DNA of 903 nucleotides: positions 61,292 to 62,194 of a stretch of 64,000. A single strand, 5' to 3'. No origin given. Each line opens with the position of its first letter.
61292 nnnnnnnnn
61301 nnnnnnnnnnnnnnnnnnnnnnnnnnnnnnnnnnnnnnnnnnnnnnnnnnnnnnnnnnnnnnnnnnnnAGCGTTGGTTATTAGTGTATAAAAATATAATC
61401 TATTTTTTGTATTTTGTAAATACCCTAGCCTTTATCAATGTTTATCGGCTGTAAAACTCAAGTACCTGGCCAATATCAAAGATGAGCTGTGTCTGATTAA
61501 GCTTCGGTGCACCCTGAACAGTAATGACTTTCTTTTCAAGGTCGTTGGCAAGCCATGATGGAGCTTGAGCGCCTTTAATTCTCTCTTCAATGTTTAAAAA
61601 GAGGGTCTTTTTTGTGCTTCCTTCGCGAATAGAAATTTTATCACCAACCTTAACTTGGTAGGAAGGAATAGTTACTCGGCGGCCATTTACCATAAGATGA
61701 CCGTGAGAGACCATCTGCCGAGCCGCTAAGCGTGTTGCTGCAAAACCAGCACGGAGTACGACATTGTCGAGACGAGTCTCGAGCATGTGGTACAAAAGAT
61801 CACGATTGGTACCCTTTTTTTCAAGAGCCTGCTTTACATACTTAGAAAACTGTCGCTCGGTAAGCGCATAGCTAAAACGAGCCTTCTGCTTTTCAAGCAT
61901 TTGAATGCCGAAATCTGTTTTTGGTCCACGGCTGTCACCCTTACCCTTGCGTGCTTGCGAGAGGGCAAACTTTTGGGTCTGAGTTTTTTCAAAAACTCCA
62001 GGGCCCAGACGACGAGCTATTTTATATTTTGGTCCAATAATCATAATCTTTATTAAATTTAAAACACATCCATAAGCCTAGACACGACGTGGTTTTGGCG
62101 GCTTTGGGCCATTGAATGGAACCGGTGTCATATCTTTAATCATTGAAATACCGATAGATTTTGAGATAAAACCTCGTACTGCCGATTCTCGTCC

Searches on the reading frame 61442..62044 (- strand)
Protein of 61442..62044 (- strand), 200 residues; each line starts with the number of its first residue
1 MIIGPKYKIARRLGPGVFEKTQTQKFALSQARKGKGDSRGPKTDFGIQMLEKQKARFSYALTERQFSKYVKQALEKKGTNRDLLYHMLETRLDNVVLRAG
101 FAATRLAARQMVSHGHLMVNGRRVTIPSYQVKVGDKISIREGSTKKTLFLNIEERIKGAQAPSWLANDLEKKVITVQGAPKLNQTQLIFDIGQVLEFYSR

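Call 89: search_protein_families(library=pfam, proteins=[window:61442-62044:-], max_evalue=0.00001)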
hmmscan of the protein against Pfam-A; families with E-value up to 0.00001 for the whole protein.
window:61442-62044:- (200 aa): 2 families
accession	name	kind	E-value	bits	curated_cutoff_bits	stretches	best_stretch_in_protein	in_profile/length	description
PF01479.30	S4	-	1.4e-19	70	22.8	1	91-137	2-48/48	S4 domain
PF00163.24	Ribosomal_S4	-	3.4e-13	50.5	23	1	3-89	3-95/95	Ribosomal protein S4/S9 N-terminal domain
